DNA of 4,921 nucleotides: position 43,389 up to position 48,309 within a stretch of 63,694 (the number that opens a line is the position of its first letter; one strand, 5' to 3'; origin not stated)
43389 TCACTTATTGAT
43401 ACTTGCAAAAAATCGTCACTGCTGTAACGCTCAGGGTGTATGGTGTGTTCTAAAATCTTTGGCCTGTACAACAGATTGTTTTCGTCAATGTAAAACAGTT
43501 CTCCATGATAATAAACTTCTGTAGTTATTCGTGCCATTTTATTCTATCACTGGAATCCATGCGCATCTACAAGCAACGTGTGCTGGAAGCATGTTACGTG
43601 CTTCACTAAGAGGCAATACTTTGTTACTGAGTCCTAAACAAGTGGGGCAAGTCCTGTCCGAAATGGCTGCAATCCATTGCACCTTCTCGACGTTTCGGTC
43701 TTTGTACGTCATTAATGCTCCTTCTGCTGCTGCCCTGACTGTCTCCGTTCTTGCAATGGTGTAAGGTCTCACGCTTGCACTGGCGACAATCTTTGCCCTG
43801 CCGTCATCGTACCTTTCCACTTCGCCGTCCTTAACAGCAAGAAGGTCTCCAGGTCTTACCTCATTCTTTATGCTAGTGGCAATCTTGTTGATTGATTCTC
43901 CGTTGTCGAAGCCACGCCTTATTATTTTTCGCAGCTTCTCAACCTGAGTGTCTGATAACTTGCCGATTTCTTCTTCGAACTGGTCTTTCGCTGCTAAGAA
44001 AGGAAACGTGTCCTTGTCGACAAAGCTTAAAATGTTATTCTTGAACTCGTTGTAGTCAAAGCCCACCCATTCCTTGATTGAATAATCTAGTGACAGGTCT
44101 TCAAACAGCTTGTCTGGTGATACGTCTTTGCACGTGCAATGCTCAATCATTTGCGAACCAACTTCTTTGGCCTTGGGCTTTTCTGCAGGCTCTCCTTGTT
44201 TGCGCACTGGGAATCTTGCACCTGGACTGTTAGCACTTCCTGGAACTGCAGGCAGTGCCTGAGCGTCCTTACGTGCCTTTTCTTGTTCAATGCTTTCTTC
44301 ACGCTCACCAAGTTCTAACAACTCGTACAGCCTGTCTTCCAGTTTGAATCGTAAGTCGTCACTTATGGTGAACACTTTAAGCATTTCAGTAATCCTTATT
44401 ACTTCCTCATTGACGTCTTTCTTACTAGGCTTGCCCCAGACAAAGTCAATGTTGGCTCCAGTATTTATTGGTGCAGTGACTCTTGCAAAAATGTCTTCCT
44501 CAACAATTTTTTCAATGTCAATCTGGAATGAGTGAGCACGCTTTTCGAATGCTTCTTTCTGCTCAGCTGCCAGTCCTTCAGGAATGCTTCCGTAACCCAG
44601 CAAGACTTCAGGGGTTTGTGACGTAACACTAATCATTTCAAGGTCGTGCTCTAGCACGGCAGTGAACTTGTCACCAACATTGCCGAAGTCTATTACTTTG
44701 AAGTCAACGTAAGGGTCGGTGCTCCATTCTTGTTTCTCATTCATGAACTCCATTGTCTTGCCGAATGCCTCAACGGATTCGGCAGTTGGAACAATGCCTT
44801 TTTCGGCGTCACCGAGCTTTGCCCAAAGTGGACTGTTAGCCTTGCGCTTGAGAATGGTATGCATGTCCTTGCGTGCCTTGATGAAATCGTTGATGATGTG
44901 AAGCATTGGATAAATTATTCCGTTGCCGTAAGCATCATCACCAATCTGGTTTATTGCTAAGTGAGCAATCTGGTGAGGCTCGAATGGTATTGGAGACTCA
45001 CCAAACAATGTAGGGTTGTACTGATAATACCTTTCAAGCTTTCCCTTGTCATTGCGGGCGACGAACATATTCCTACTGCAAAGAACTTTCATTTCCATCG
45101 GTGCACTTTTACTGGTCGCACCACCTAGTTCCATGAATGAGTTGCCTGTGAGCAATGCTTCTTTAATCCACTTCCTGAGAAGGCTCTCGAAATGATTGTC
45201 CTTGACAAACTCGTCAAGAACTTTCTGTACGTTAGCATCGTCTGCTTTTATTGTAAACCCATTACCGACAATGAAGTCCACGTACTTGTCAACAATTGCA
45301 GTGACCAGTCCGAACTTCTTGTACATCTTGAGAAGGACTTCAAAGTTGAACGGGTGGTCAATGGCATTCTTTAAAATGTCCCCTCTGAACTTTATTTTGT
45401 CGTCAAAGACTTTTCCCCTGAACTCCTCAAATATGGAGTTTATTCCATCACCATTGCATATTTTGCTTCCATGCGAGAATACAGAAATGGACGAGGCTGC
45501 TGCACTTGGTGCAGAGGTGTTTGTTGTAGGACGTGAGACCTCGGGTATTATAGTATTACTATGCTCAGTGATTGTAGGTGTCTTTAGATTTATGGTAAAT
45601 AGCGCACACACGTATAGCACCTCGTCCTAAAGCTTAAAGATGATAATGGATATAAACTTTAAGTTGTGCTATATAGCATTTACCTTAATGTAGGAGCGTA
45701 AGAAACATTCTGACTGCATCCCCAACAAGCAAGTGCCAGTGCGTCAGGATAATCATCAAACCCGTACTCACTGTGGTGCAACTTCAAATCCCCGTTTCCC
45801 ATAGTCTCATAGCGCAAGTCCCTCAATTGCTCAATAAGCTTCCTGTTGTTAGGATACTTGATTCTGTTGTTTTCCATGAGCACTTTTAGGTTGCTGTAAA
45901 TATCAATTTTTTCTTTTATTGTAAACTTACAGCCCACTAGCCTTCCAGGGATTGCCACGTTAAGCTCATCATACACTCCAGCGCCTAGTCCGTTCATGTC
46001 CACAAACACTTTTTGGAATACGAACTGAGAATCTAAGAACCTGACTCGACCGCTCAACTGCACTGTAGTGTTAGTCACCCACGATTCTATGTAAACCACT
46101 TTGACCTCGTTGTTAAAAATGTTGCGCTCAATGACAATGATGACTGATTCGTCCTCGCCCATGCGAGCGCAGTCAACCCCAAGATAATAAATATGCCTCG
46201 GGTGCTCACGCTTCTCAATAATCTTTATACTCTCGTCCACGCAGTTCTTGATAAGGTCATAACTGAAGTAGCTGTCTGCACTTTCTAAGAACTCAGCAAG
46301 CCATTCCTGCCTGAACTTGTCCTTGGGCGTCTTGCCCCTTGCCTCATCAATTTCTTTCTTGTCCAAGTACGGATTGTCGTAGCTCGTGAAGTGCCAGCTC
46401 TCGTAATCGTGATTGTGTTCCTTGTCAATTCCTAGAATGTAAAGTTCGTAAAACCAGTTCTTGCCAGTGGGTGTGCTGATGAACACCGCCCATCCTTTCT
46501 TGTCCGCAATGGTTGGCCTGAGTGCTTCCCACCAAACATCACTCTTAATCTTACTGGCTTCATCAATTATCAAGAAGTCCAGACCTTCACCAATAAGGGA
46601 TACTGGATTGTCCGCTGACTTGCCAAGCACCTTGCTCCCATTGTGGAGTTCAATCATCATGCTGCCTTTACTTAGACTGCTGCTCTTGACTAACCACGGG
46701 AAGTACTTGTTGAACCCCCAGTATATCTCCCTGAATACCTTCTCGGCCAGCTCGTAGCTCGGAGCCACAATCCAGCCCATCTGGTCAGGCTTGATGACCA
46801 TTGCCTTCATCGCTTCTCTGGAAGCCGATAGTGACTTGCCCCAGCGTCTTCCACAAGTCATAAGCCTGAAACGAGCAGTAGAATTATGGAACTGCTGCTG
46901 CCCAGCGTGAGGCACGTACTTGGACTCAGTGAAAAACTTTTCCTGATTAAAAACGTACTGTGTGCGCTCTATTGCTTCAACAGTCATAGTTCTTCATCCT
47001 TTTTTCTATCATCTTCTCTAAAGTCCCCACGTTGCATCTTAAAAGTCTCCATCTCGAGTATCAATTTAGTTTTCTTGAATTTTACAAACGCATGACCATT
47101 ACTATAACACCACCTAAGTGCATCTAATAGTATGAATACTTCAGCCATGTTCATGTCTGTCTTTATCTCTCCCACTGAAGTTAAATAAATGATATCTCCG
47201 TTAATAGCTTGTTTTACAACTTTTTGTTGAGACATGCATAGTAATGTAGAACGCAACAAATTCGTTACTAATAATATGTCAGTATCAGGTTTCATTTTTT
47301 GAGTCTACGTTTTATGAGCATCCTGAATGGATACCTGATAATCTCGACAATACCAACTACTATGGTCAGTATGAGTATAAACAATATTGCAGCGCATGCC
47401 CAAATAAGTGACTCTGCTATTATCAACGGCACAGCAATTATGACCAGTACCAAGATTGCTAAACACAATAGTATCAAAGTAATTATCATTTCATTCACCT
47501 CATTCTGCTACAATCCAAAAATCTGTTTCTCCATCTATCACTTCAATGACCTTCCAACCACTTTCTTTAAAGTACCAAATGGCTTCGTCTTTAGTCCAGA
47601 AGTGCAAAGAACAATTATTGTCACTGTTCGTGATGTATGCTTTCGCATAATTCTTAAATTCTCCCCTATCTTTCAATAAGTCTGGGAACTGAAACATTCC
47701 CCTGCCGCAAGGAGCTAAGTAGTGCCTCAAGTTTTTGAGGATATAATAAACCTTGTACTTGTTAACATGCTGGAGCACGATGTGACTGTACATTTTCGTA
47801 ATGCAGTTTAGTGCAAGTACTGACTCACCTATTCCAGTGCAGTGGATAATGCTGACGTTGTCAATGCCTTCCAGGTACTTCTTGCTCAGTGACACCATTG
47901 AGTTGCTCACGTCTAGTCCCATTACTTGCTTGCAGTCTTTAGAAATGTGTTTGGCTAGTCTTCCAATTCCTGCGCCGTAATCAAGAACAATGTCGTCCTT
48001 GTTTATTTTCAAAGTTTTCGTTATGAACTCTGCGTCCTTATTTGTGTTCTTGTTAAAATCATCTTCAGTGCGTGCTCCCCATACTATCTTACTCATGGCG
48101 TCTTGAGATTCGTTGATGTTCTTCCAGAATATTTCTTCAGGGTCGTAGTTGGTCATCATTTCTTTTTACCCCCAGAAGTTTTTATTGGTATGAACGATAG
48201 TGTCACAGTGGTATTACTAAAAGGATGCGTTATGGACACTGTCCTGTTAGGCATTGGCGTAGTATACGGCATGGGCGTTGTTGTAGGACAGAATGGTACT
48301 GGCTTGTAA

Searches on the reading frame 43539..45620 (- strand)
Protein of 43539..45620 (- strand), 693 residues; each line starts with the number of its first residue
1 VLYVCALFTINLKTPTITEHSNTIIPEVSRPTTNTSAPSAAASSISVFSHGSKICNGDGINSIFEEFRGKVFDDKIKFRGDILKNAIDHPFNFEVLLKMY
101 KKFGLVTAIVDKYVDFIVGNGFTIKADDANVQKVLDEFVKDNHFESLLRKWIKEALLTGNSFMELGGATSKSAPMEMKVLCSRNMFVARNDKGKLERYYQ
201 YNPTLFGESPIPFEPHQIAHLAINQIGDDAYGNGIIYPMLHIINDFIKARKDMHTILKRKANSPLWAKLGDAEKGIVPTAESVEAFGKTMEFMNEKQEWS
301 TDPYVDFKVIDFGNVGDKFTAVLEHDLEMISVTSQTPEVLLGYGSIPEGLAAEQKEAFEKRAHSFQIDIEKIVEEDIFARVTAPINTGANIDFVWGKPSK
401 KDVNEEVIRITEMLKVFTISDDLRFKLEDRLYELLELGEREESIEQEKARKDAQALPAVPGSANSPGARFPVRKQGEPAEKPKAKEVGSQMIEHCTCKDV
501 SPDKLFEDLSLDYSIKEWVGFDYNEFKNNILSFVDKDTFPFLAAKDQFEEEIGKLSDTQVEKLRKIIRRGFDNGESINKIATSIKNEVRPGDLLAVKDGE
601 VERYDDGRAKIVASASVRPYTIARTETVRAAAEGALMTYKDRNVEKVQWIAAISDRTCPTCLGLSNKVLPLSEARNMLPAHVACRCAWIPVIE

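Call 9: search_protein_families(library=pfam, proteins=[window:43539-45620:-], max_evalue=0.01)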
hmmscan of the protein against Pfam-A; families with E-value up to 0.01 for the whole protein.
window:43539-45620:- (693 aa): 2 families
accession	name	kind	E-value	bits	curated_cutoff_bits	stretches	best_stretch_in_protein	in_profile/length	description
PF04233.19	Phage_Mu_F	-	4.1e-10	40.8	29.6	1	562-688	2-111/112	Phage Mu protein F like protein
PF05133.19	SPP1_portal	-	4.4e-08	33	25.5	1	108-194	50-136/416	Phage portal protein, SPP1 Gp6-like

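Call 10: search_protein_families(library=phrogs, proteins=[window:43539-45620:-], max_evalue=0.01)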
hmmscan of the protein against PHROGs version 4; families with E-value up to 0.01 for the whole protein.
window:43539-45620:- (693 aa): 22 families
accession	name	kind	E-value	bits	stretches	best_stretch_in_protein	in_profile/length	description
phrog_115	-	head and packaging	5.1e-24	86.4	1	558-693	205-319/665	minor head protein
phrog_9232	-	head and packaging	8.7e-22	78.6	1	93-384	59-373/502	portal protein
phrog_6577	-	unknown function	1.1e-19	71.3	1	524-692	82-230/1066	-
phrog_595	-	head and packaging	2.5e-18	67.7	1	518-692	148-298/513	head maturation protease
phrog_2468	-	head and packaging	4e-16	60.3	1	532-673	121-240/303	head morphogenesis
phrog_4728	-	head and packaging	3.5e-15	56.8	1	544-693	169-301/591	head morphogenesis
phrog_241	-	head and packaging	2.1e-14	54.5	1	552-692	146-274/679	head morphogenesis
phrog_2841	-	head and packaging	1.6e-13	51.5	1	559-693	195-308/525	minor head protein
phrog_2662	-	head and packaging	1.3e-10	41.5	1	617-691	622-708/717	portal protein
phrog_19480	-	head and packaging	2.3e-09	37.1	1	610-691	656-736/737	head morphogenesis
phrog_1657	-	head and packaging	5.2e-09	36.9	1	557-691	157-298/337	head morphogenesis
phrog_64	-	head and packaging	1.5e-08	34.5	1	108-201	131-224/547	portal protein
phrog_3517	-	head and packaging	2.1e-08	34.9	1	620-692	236-329/371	head morphogenesis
phrog_16619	-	head and packaging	3e-08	32.6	1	618-690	201-272/1440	minor head protein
phrog_8089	-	head and packaging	2.1e-06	28.3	1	624-692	191-267/268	head morphogenesis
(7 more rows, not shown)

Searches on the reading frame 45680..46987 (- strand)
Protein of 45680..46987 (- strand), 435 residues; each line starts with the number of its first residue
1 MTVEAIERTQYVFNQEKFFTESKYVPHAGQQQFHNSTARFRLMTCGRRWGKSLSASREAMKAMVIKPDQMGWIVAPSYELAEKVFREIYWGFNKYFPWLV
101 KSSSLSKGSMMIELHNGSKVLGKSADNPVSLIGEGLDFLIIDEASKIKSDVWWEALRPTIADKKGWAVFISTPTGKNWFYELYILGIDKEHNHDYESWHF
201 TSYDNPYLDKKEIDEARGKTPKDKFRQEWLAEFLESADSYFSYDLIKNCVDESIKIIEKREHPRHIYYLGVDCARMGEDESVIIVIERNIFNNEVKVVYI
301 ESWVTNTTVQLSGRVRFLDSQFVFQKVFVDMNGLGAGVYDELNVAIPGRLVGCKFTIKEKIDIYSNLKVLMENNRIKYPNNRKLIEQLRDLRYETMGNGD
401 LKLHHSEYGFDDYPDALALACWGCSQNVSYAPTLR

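Call 9: search_protein_families(library=pfam, proteins=[window:45680-46987:-], max_evalue=0.01)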
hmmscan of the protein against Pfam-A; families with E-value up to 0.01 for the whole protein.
window:45680-46987:- (435 aa): 4 families
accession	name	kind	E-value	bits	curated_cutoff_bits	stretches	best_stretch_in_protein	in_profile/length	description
PF03237.21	Terminase_6N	-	5e-19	69.3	22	1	45-247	4-214/215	Terminase large subunit, T4likevirus-type, N-terminal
PF04466.19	Terminase_3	-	5.7e-10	39.5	23.2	1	39-223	3-190/201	Phage terminase large subunit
PF17289.8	Terminase_6C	-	2.2e-06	28.2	22.6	1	270-420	2-151/155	Terminase RNaseH-like domain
PF03354.21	TerL_ATPase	-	0.0011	19.1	23.7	1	43-172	26-160/178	Terminase large subunit, ATPase domain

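Call 10: search_protein_families(library=phrogs, proteins=[window:45680-46987:-], max_evalue=0.01)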
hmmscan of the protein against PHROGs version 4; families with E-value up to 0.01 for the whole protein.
window:45680-46987:- (435 aa): 8 families
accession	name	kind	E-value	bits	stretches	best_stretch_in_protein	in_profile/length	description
phrog_2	-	head and packaging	3.8e-56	192.3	1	23-425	263-593/807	terminase large subunit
phrog_7579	-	head and packaging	1e-20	75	1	25-255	4-235/239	terminase large subunit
phrog_5909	-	head and packaging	1.7e-17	64.5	1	205-395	40-236/285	terminase large subunit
phrog_9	-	head and packaging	5.4e-10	39.7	1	46-310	231-522/812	terminase large subunit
phrog_5713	-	head and packaging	1.1e-05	26.4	1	315-399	13-97/143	terminase large subunit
phrog_675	-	head and packaging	1.2e-05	24.9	1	191-330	282-423/576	terminase large subunit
phrog_38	-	head and packaging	6.9e-05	22.7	1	204-427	495-706/760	terminase large subunit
phrog_5989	-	head and packaging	0.0036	17.5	1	37-146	155-262/347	terminase large subunit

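Call 12: find_related_loci(query=window:45680-46987:-, collection=viral_contigs, flank=10000)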
Query window:45680-46987:- (435 aa) in viral_contigs; peptide patterns used: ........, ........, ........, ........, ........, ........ (x = any residue, [..] = any of these).
2 stretches matched a pattern; 1 encode a relative of the query (tblastn E <= 1e-3); 1 distinct loci.
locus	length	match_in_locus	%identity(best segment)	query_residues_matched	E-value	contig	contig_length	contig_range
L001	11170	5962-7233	77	11-434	0e+0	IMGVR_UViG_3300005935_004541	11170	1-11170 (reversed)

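Call 18: search_dna_similar(query=window:45680-46987:-, collection=phages, mode=protein, max_rows=25)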
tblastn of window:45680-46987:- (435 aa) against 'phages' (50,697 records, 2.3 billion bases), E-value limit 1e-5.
Records with a match: 1815; places in all: 1816; records where one place covers at least 80% of the query: 304.
Best place of each record, by identity: <60% 1815.
By first word of the organism name: Vibrio 375; Synechococcus 371; Salmonella 272; Escherichia 145; Klebsiella 118; Mycobacterium 72; Cyanophage 62; Gordonia 46; Microbacterium 38; Pelagibacter 31; and 62 more.
By host as written in the record: - 549; Synechococcus 107; Escherichia coli 47; Mycobacterium smegmatis mc2 155 44; Salmonella enterica subsp. enterica serovar Enteritidis PT1 39; Klebsiella pneumoniae 39; Synechococcus sp. 38; Vibrio harveyi BAA-1116 36; and 311 more.
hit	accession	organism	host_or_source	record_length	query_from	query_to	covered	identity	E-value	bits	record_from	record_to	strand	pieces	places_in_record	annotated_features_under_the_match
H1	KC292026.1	Halogranum tailed virus 1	Halogranum sp. SS5-1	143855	1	426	98%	31.9%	2e-49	186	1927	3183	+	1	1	5: terminase large subunit | 4: hypothetical protein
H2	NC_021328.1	Halogranum tailed virus 1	Halogranum sp. SS5-1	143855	1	426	98%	31.9%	2e-49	186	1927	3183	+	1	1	5: terminase large subunit | 4: hypothetical protein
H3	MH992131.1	Thermus phage TSP4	Thermus sp. TC4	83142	8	420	95%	31.2%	9e-49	184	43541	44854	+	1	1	terminase large subunit | hypothetical protein (x2)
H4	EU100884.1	Thermus phage P74-26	Thermus thermophilus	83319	16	420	93%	31.1%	6e-50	187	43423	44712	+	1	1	phage terminase large subunit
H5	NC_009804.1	Thermus phage P74-26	Thermus thermophilus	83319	16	420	93%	31.1%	6e-50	187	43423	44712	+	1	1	phage terminase large subunit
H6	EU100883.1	Thermus phage P23-45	Thermus thermophilus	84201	16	420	93%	30.9%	8e-50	187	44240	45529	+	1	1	terminase large subunit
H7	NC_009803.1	Thermus phage P23-45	Thermus thermophilus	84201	16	420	93%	30.9%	8e-50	187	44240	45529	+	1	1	terminase large subunit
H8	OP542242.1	Thermus phage P23-45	Thermus thermophilus HB8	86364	16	420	93%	30.9%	8e-50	187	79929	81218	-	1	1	hypothetical protein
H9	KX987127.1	Thermus phage G20c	Thermus thermophilus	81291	16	420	93%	30.9%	1e-49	186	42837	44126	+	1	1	terminase large subunit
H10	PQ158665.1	Thermus phage P23-45_stolb2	Thermus thermophilus HB8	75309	16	420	93%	30.9%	3e-49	185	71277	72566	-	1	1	TerL protein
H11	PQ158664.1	Thermus phage P23-45_stolb1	Thermus thermophilus HB8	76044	16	420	93%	30.9%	3e-49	185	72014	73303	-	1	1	TerL protein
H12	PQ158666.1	Thermus phage P23-45_stolb3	Thermus thermophilus HB8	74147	16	420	93%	30.9%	4e-49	185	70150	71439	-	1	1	TerL protein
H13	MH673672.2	Thermus phage phiFa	Thermus thermophilus HB27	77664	18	427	94%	30.3%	6e-46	176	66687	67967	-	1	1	terminase large subunit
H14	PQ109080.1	Thermus phage Riverbug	Thermus thermophilus HB8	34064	26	433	94%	28.1%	3e-26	117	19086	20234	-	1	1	TerL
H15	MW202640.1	Caudoviricetes sp.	Manatee Spring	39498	24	419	91%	28.3%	9e-29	125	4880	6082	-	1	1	large subunit terminase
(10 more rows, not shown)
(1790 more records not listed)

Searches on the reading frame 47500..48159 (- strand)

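Call 63: search_protein_families(library=pfam, proteins=[window:47500-48159:-], max_evalue=0.01)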
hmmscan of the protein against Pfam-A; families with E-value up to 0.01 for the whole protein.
window:47500-48159:- (219 aa): 10 families
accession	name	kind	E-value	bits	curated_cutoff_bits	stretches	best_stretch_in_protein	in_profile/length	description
PF13649.12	Methyltransf_25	-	1.7e-08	35.5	27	1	58-152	1-97/97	Methyltransferase domain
PF13489.12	Methyltransf_23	-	4.6e-07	30.1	27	1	44-206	11-163/164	Methyltransferase domain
PF08241.18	Methyltransf_11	-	1.1e-06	29.7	21.2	1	59-153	1-92/95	Methyltransferase domain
PF00398.26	RrnaAD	-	1.2e-06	28.2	24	1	43-109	19-85/263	Ribosomal RNA adenine dimethylase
PF13847.12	Methyltransf_31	-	1.4e-05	25.2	27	1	53-198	2-142/145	Methyltransferase domain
PF08242.18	Methyltransf_12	-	7.3e-05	23.9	30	1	59-152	1-96/98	Methyltransferase domain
PF05891.18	Methyltransf_PK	-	0.00012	22.1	27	1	6-116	7-119/218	AdoMet dependent proline di-methyltransferase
PF05219.18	DREV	-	0.0023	17.6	26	1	53-129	93-170/265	DREV methyltransferase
PF05175.20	MTS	-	0.0049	17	23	1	42-97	19-76/170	Methyltransferase small domain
PF08123.19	DOT1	-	0.0092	16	23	0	46-97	34-87/205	Histone methylation protein DOT1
